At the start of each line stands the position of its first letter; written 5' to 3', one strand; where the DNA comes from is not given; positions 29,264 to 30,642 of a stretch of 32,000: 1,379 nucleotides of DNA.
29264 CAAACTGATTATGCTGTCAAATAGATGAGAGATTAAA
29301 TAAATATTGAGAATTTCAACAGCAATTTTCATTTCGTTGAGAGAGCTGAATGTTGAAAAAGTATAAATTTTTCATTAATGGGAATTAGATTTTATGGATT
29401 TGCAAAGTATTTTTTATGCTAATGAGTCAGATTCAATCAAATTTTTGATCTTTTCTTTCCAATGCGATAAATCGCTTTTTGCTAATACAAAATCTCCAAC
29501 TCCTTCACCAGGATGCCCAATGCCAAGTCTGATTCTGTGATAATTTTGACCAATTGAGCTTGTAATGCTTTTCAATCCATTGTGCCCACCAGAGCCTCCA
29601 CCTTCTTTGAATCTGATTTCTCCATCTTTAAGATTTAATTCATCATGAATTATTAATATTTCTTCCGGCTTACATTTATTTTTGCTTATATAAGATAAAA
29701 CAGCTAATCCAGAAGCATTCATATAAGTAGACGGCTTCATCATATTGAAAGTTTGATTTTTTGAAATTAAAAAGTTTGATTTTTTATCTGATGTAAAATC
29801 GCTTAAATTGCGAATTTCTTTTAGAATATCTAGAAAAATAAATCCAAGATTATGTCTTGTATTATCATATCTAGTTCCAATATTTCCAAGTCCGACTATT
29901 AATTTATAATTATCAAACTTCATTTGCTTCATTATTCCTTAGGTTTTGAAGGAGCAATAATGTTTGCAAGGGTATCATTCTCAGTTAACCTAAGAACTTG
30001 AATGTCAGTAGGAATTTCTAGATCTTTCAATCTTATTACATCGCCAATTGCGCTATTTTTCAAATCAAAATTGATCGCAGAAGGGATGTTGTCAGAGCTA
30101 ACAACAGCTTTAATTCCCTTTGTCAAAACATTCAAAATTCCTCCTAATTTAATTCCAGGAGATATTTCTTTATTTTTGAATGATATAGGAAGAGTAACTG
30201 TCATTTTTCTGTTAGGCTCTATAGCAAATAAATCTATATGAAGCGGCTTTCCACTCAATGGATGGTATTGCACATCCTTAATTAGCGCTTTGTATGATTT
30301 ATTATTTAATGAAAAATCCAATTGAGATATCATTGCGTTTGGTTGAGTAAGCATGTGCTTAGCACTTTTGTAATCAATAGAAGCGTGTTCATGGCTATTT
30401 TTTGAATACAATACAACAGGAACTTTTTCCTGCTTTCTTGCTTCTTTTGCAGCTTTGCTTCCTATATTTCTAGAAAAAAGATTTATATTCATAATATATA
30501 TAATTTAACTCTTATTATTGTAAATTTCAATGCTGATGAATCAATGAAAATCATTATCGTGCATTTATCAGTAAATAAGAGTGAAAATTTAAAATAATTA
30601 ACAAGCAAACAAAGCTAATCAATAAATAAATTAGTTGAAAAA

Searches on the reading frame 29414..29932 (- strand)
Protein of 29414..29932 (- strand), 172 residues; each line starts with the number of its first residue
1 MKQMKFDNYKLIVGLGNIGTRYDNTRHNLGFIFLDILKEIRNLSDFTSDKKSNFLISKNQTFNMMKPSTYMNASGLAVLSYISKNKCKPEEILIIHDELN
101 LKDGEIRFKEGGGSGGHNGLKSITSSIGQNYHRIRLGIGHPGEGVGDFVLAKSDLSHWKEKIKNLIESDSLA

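Call 7: search_protein_families(library=pfam, proteins=[window:29414-29932:-], max_evalue=1)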
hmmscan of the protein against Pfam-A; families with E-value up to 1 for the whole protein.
window:29414-29932:- (172 aa): 2 families
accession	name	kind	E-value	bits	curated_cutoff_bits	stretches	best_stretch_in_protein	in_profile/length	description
PF01195.25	Pept_tRNA_hydro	-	8.4e-49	166.3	27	1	11-167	1-161/183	Peptidyl-tRNA hydrolase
PF18784.6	CRM1_repeat_2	-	0.082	13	30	1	80-98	14-32/68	CRM1 / Exportin repeat 2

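Call 16: find_related_loci(query=window:29414-29932:-, collection=genome_contigs, flank=10000)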
Query window:29414-29932:- (172 aa) in genome_contigs; peptide patterns used: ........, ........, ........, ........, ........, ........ (x = any residue, [..] = any of these).
89 stretches matched a pattern; 4 encode a relative of the query (tblastn E <= 1e-3); 4 distinct loci.
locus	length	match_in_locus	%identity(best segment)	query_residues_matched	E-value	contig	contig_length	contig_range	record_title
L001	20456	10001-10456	48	10-154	4e-38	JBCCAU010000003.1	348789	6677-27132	MAG: Pseudomonadota bacterium isolate P01_A01_bin.19 k141_483319_length_348789_cov_22.6288, whole genome shotgun sequenc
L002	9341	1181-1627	50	11-150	5e-38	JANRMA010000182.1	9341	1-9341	MAG: Rickettsiaceae bacterium isolate bins.46 k141_1377603, whole genome shotgun sequence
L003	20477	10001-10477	43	17-172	2e-27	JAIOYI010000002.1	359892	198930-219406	MAG: Emcibacter sp. isolate Tobar13m-G8 Tobar13m-C18, whole genome shotgun sequence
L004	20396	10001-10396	36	11-140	9e-23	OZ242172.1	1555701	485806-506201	MAG: Bdellovibrionales bacterium isolate 4279971f-fc04-4b2c-a4cb-decded2a49d9 genome assembly, chromosome: 1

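Call 25: find_homologous_proteins(query=window:29414-29932:-, max_evalue=1e-20)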
Query window:29414-29932:- (172 aa): 6791 proteins with E <= 1e-20 among 8000 candidates; the best 120 are listed.
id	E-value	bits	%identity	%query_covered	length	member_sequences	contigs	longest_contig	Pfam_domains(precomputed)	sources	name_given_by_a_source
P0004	1.8e-106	371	100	98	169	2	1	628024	PF01195.26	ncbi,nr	ncbi:aminoacyl-tRNA hydrolase [Candidatus Cytomitobacter indipagum]|nr:aminoacyl-tRNA hydrolase [Can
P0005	2.9e-77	276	73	97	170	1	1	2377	PF01195.26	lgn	-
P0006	2.2e-71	257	70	94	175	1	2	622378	PF01195.26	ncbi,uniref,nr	ncbi:aminoacyl-tRNA hydrolase [Candidatus Cytomitobacter primus]|uniref:Peptidyl-tRNA hydrolase n=1 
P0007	7.2e-68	246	66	95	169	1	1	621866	PF01195.26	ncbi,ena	-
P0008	2.3e-63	231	62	95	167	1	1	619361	PF01195.26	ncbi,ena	-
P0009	3.2e-54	201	56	97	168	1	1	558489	PF01195.26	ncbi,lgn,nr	ncbi:MAG: aminoacyl-tRNA hydrolase [Alphaproteobacteria bacterium]|nr:MAG: aminoacyl-tRNA hydrolase 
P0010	1.7e-46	176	43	94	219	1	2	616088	PF01195.26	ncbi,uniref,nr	ncbi:aminoacyl-tRNA hydrolase [Candidatus Nesciobacter abundans]|uniref:Peptidyl-tRNA hydrolase n=1 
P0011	5.5e-41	158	52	83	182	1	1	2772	PF01195.26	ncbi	-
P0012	4.0e-40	155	56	76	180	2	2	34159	PF01195.26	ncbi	-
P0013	1.1e-39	154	50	91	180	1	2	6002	PF01195.26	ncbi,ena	-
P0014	1.5e-38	150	48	92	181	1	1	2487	PF01195.26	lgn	-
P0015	1.2e-37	147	52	83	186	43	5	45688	PF01195.26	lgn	-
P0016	6.2e-37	145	51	91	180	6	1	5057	PF01195.26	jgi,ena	-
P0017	1.0e-36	144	54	83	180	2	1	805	PF01195.26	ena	-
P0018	1.1e-36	144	48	91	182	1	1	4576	PF01195.26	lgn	-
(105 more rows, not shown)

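Call 26: find_encoding_contigs(protein=P0006, flank=10000, max_places=2)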
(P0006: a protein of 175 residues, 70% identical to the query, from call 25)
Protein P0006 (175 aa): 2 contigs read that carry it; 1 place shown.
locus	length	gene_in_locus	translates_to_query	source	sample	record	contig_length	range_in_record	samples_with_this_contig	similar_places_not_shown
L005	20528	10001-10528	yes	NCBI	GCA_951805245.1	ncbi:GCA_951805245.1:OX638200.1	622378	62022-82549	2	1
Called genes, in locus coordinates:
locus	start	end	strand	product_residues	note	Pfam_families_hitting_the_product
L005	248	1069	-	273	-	PF01715:IPPT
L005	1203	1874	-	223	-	PF02390:Methyltransf_4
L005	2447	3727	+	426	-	PF01225:Mur_ligase, PF08245:Mur_ligase_M, PF02875:Mur_ligase_C (weak)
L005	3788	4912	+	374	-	PF00953:Glycos_transf_4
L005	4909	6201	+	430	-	PF08245:Mur_ligase_M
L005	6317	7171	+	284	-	PF02511:Thy1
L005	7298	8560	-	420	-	PF07690:MFS_1 (weak)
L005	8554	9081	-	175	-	PF00625:Guanylate_kin, PF13238:AAA_18 (weak)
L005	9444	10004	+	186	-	PF01386:Ribosomal_L25p, PF14693:Ribosomal_TL5_C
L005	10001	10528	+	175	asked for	PF01195:Pept_tRNA_hydro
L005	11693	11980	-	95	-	-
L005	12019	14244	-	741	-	-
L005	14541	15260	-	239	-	PF03372:Exo_endo_phos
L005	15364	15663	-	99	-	PF00830:Ribosomal_L28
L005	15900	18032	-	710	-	-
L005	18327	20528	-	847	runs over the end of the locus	PF07517:SecA_DEAD, PF00270:DEAD, PF01043:SecA_PP_bind, PF21090:P-loop_SecA, PF07516:SecA_SW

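Call 27: find_encoding_contigs(protein=P0007, flank=10000, max_places=2)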
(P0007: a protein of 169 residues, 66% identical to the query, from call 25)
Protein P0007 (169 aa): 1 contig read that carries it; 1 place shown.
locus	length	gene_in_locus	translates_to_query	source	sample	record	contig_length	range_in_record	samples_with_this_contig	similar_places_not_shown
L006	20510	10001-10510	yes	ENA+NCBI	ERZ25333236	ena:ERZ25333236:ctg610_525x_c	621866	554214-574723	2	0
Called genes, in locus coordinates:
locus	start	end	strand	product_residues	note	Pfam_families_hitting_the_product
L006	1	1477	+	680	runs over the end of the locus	-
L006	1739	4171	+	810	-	PF07517:SecA_DEAD, PF00270:DEAD, PF01043:SecA_PP_bind, PF21090:P-loop_SecA, PF07516:SecA_SW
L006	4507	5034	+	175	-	PF00625:Guanylate_kin, PF13238:AAA_18 (weak)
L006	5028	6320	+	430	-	PF07690:MFS_1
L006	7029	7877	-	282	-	PF02511:Thy1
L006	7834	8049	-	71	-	-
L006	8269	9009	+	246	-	PF00023:Ank (faint), PF13606:Ank_3 (faint), PF13637:Ank_4 (faint), PF13857:Ank_5 (faint), PF12796:Ank_2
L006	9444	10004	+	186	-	PF01386:Ribosomal_L25p, PF14693:Ribosomal_TL5_C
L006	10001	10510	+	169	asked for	PF01195:Pept_tRNA_hydro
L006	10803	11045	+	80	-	-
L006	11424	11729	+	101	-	-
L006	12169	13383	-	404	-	PF08245:Mur_ligase_M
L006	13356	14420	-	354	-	PF00953:Glycos_transf_4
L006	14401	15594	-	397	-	PF01225:Mur_ligase, PF08245:Mur_ligase_M, PF02875:Mur_ligase_C (weak)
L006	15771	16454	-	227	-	PF01148:CTP_transf_1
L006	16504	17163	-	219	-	PF01255:Prenyltransf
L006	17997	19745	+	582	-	-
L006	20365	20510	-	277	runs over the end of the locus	PF01745:IPT (faint), PF01715:IPPT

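Call 28: find_encoding_contigs(protein=P0008, flank=10000, max_places=2)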
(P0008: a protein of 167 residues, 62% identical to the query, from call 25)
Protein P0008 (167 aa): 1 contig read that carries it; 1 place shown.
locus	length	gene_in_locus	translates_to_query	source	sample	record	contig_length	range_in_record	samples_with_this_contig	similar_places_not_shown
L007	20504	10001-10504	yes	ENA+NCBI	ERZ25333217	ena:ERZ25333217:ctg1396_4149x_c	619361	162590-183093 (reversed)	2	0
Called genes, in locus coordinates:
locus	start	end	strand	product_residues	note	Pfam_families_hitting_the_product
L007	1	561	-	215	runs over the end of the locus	PF01255:Prenyltransf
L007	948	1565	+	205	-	PF02390:Methyltransf_4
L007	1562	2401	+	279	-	PF01715:IPPT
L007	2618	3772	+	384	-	PF01225:Mur_ligase, PF08245:Mur_ligase_M, PF02875:Mur_ligase_C (weak)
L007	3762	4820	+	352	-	PF00953:Glycos_transf_4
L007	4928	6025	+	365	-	PF08245:Mur_ligase_M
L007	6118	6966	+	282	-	PF02511:Thy1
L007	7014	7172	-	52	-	-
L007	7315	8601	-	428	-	PF07690:MFS_1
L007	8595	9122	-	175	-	PF00625:Guanylate_kin, PF13238:AAA_18 (weak)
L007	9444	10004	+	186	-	PF01386:Ribosomal_L25p, PF14693:Ribosomal_TL5_C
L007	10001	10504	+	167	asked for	PF01195:Pept_tRNA_hydro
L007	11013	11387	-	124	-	PF00830:Ribosomal_L28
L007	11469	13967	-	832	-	PF07517:SecA_DEAD, PF00270:DEAD, PF01043:SecA_PP_bind, PF21090:P-loop_SecA, PF07516:SecA_SW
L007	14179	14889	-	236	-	PF07517:SecA_DEAD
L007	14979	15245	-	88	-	-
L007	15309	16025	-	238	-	PF07517:SecA_DEAD (weak)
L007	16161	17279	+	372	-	PF00999:Na_H_Exchanger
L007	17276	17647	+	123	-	PF04364:DNA_pol3_chi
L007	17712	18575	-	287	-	PF00892:EamA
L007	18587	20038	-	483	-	PF05992:SbmA_BacA (weak), PF06472:ABC_membrane_2 (weak), PF00005:ABC_tran (weak)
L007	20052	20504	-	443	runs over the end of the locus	PF00749:tRNA-synt_1c, PF19269:Anticodon_2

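Call 29: find_encoding_contigs(protein=P0009, flank=10000, max_places=2)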
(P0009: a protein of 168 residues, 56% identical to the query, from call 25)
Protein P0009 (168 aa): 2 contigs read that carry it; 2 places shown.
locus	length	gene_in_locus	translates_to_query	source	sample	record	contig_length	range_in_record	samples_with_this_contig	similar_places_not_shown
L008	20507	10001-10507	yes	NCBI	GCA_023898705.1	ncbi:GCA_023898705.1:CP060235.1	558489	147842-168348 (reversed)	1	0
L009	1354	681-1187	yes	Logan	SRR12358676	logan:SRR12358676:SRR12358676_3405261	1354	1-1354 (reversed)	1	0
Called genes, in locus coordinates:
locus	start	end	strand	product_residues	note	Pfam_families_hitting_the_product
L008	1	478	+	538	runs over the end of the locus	PF01368:DHH, PF02272:DHHA1, PF17768:RecJ_OB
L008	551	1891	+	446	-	PF00749:tRNA-synt_1c, PF19269:Anticodon_2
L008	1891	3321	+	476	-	PF06472:ABC_membrane_2, PF00005:ABC_tran (weak)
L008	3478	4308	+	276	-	PF00892:EamA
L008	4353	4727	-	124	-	PF04364:DNA_pol3_chi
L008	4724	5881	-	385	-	PF00999:Na_H_Exchanger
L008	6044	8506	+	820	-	PF07517:SecA_DEAD, PF00270:DEAD, PF01043:SecA_PP_bind, PF21090:P-loop_SecA, PF07516:SecA_SW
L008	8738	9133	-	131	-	PF00830:Ribosomal_L28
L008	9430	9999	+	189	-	PF01386:Ribosomal_L25p, PF14693:Ribosomal_TL5_C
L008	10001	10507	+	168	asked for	PF01195:Pept_tRNA_hydro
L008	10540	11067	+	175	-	PF00625:Guanylate_kin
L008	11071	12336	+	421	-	PF07690:MFS_1 (weak)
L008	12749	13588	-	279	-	PF02511:Thy1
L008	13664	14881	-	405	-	PF08245:Mur_ligase_M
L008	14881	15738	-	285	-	PF10555:MraY_sig1 (weak), PF00953:Glycos_transf_4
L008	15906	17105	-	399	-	PF01225:Mur_ligase, PF08245:Mur_ligase_M, PF02875:Mur_ligase_C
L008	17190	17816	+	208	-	PF02390:Methyltransf_4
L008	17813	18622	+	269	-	PF01745:IPT (faint), PF01715:IPPT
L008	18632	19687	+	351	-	-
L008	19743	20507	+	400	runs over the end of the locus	-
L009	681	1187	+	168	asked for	PF01195:Pept_tRNA_hydro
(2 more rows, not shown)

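Call 30: find_encoding_contigs(protein=P0010, flank=10000, max_places=2)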
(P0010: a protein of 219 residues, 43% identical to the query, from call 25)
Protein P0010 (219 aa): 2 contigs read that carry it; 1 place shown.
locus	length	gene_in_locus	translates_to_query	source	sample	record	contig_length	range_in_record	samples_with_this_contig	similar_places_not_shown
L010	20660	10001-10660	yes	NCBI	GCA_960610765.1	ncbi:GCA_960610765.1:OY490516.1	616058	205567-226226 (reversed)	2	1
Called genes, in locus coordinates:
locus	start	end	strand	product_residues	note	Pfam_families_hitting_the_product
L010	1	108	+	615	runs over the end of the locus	PF01368:DHH, PF02272:DHHA1, PF17768:RecJ_OB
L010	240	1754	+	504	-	PF00749:tRNA-synt_1c, PF19269:Anticodon_2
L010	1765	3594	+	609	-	PF05992:SbmA_BacA (weak), PF06472:ABC_membrane_2 (weak), PF00005:ABC_tran (weak)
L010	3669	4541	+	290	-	PF00892:EamA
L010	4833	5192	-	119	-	PF00830:Ribosomal_L28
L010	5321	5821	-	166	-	PF04364:DNA_pol3_chi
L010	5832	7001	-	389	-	PF00999:Na_H_Exchanger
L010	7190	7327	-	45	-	-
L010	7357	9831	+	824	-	PF07517:SecA_DEAD, PF00270:DEAD, PF01043:SecA_PP_bind, PF21090:P-loop_SecA, PF07516:SecA_SW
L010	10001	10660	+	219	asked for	PF01195:Pept_tRNA_hydro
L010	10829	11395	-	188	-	PF01386:Ribosomal_L25p, PF14693:Ribosomal_TL5_C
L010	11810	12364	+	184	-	PF00625:Guanylate_kin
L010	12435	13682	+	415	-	PF07690:MFS_1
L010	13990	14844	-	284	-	PF02511:Thy1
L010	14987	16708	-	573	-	PF08245:Mur_ligase_M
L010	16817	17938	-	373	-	PF00953:Glycos_transf_4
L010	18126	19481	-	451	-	PF01225:Mur_ligase, PF08245:Mur_ligase_M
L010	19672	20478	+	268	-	PF02390:Methyltransf_4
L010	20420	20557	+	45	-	-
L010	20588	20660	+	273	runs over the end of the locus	PF01745:IPT (faint), PF01715:IPPT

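Call 31: find_encoding_contigs(protein=P0005, flank=10000, max_places=2)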
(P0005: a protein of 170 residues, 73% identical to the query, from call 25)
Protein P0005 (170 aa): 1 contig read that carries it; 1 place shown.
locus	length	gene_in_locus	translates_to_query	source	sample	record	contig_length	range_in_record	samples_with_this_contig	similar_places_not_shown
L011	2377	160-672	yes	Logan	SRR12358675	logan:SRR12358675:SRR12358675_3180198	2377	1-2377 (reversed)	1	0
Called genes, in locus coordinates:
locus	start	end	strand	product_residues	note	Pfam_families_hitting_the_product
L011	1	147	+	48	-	?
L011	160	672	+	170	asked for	PF01195:Pept_tRNA_hydro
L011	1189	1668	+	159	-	-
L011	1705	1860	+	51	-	-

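Call 46: search_protein_families(library=pfam, proteins=[L005:15903-18032:-, L005:12022-14244:-, L005:11696-11986:-, L011:1189-1668:+, L006:17997-19742:+, L006:2-1474:+], max_evalue=0.1)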
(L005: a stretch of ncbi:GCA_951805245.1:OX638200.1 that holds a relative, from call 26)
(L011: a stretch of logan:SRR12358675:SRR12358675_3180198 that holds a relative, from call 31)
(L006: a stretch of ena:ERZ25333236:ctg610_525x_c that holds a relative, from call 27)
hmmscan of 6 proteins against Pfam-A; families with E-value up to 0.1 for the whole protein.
L005:15903-18032:- (710 aa): 0 families

L005:12022-14244:- (741 aa): 1 family
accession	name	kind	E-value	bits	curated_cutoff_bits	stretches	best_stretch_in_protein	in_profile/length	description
PF13166.12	AAA_13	-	0.0005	19.3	36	1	555-670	353-466/713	AAA domain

L005:11696-11986:- (97 aa): 2 families
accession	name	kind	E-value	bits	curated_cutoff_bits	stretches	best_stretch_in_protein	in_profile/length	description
PF24476.1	DUF7580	-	0.0043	17.2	27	1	19-94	232-302/319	Domain of unknown function (DUF7580)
PF14794.11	DUF4479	-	0.036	14.3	25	1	61-92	8-40/71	Domain of unknown function (DUF4479)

L011:1189-1668:+ (159 aa): 1 family
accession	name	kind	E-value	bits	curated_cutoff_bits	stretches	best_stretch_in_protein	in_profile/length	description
PF14859.11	Colicin_M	-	0.033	13.7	27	1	44-99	203-257/281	Colicin M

L006:17997-19742:+ (582 aa): 20 families
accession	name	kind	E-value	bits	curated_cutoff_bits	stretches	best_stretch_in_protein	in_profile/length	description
PF00023.36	Ank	-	7.4e-101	324.6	21.1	13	488-520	1-33/33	Ankyrin repeat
PF12796.13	Ank_2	-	5.4e-97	319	27.3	7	321-411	1-88/90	Ankyrin repeats (3 copies)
PF13637.12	Ank_4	-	2.6e-84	275.7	22.7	11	321-370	1-50/50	Ankyrin repeats (many copies)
PF13857.12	Ank_5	-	3.2e-81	266.8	27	14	171-225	1-56/56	Ankyrin repeats (many copies)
PF13606.12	Ank_3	-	1.5e-74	236.3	22.3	12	85-113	1-29/30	Ankyrin repeat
PF23745.1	ANK_LRRK2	-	1.6e-17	64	27.5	0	93-144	38-89/130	LRRK2 ANK repeat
PF24521.3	Ank_KRIT1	-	6.6e-17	62.1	80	3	487-564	44-121/149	KRIT1 ankyrin-repeats domain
PF06563.17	DUF1125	-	1.2e-12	48.6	28.3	0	332-361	6-34/66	Protein of unknown function (DUF1125)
PF13309.12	HTH_22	-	1.5e-08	35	29.6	0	120-143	14-37/63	HTH domain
PF10423.15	AMNp_N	-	2.1e-08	34.4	27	0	274-299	93-118/154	Bacterial AMP nucleoside phosphorylase N-terminus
PF16924.11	DpaA_N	-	2.6e-05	24.8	29.2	0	66-99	12-45/116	Dipicolinate synthase subunit A N-terminal domain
PF21473.3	Ssb-like_OB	-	2.7e-05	24.7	24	0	282-301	47-66/97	Single-stranded DNA binding protein Ssb-like, OB fold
PF22132.1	TilS-like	-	7e-05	22.6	30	0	131-149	35-53/66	TilS-like substrate binding domain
PF24407.1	HTH_upst_double_PIN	-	0.00075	20.2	27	0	418-444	27-52/70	HTH_upstream_double_PIN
PF16422.10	COE1_DBD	-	0.0076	16.3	27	0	302-337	104-139/231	Transcription factor COE1 DNA-binding domain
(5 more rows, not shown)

L006:2-1474:+ (491 aa): 11 families
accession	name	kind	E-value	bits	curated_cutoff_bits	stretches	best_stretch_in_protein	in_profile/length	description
PF12796.13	Ank_2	-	6.9e-100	328.3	27.3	9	315-406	1-89/90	Ankyrin repeats (3 copies)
PF00023.36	Ank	-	1.1e-78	255.1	21.1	9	246-278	1-33/33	Ankyrin repeat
PF13637.12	Ank_4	-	4.1e-58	192.5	22.7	9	351-397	4-50/50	Ankyrin repeats (many copies)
PF13857.12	Ank_5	-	9.8e-43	144.2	27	5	240-284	8-53/56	Ankyrin repeats (many copies)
PF13606.12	Ank_3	-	5.7e-42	136.7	22.3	4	121-149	1-29/30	Ankyrin repeat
PF24521.3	Ank_KRIT1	-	7.7e-15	55.3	80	2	240-306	39-111/149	KRIT1 ankyrin-repeats domain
PF23745.1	ANK_LRRK2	-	2.7e-14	53.6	27.5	2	93-176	35-114/130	LRRK2 ANK repeat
PF02602.20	HEM4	-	0.00018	21.2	27.5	1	115-156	109-150/231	Uroporphyrinogen-III synthase HemD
PF04919.18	DUF655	-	0.015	15.7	22.2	0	140-185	9-54/181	Protein of unknown function (DUF655)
PF10787.14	YfmQ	-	0.015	15.5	22.9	0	246-275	80-109/133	Uncharacterised protein from bacillus cereus group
PF23881.1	DUF7234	-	0.086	13.4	24.4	0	65-99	23-57/80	Family of unknown function (DUF7234)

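Call 53: search_protein_families(library=phrogs, proteins=[L005:15903-18032:-, L005:12022-14244:-], max_evalue=0.01)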
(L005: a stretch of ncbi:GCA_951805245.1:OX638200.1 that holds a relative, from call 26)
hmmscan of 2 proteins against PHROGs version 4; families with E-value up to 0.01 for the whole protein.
L005:15903-18032:- (710 aa): 0 families

L005:12022-14244:- (741 aa): 0 families

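Call 65: list_cluster_members(proteins=[L005:15903-18032:-, L005:12022-14244:-, P0001])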
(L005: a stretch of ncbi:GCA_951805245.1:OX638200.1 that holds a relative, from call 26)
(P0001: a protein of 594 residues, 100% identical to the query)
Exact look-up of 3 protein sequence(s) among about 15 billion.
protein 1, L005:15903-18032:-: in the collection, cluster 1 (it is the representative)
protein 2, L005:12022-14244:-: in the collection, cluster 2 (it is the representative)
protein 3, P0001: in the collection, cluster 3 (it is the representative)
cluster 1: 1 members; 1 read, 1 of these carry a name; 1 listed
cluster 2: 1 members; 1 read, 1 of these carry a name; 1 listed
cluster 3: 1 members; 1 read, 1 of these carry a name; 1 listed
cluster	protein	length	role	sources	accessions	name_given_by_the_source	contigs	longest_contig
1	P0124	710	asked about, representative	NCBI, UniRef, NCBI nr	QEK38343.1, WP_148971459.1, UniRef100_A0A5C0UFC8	hypothetical protein [Candidatus Cytomitobacter primus] | Uncharacterized protein n=1 Tax=Candidatus Cytomitobacter primus TaxID=2066024 ...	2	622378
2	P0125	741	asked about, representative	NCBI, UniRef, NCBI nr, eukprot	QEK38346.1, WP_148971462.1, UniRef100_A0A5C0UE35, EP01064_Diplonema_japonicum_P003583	coiled-coil domain-containing protein [Candidatus Cytomitobacter primus] | Uncharacterized protein n=1 Tax=Candidatus Cytomitobacter primus TaxID=2066024 ... | hypothetical protein [Candidatus Cytomitobacter primus]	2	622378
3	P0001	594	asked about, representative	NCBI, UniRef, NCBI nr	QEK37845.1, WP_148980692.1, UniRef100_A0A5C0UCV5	hypothetical protein FZC35_00375 [Candidatus Cytomitobacter indipagum] | Uncharacterized protein n=1 Tax=Candidatus Cytomitobacter indipagum TaxID=2601575 ... | hypothetical protein [Candidatus Cytomitobacter indipagum]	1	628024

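Call 75: search_protein_families(library=ncbifam, proteins=[P0124, P0125], max_evalue=0.01)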
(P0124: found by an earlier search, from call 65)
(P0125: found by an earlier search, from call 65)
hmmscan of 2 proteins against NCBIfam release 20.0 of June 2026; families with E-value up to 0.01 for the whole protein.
P0124 (710 aa): 0 families

P0125 (741 aa): 7 families
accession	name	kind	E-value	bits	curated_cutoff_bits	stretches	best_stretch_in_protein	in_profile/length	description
TIGR02168.1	SMC_prok_B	equivalog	1.1e-09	36.6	567.35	1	478-734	677-934/1181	chromosome segregation protein SMC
TIGR02169.1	SMC_prok_A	equivalog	9e-08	30.3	729.4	1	468-731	233-976/1165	chromosome segregation protein SMC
NF041035.1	Rad50_Halo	equivalog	1.3e-06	27.1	1000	1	471-733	249-498/883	DNA double-strand break repair ATPase Rad50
NF002572.0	PRK02224.1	equivalog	4.3e-06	25.3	1087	2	508-726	468-683/888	DNA double-strand break repair ATPase Rad50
NF045780.1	TrlF_fam_ATP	equivalog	0.00022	20.1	350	1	416-736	368-702/944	TrlF family AAA-like ATPase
TIGR04523.1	Mplasa_alph_rch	subfamily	0.00028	19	270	1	472-732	334-618/745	helix-rich protein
NF045487.1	ASRP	equivalog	0.00053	18.7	300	0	597-737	140-278/593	archaea-specific SMC-related protein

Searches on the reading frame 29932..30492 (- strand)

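Call 7: search_protein_families(library=pfam, proteins=[window:29932-30492:-], max_evalue=1)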
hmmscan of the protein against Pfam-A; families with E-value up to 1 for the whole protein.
window:29932-30492:- (186 aa): 2 families
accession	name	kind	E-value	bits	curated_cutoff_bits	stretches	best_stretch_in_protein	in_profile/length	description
PF01386.24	Ribosomal_L25p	-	2.8e-17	63.4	23.6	1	6-88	4-82/82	Ribosomal L25p family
PF14693.11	Ribosomal_TL5_C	-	3.5e-15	56.6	27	1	96-181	1-83/84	Ribosomal protein TL5, C-terminal domain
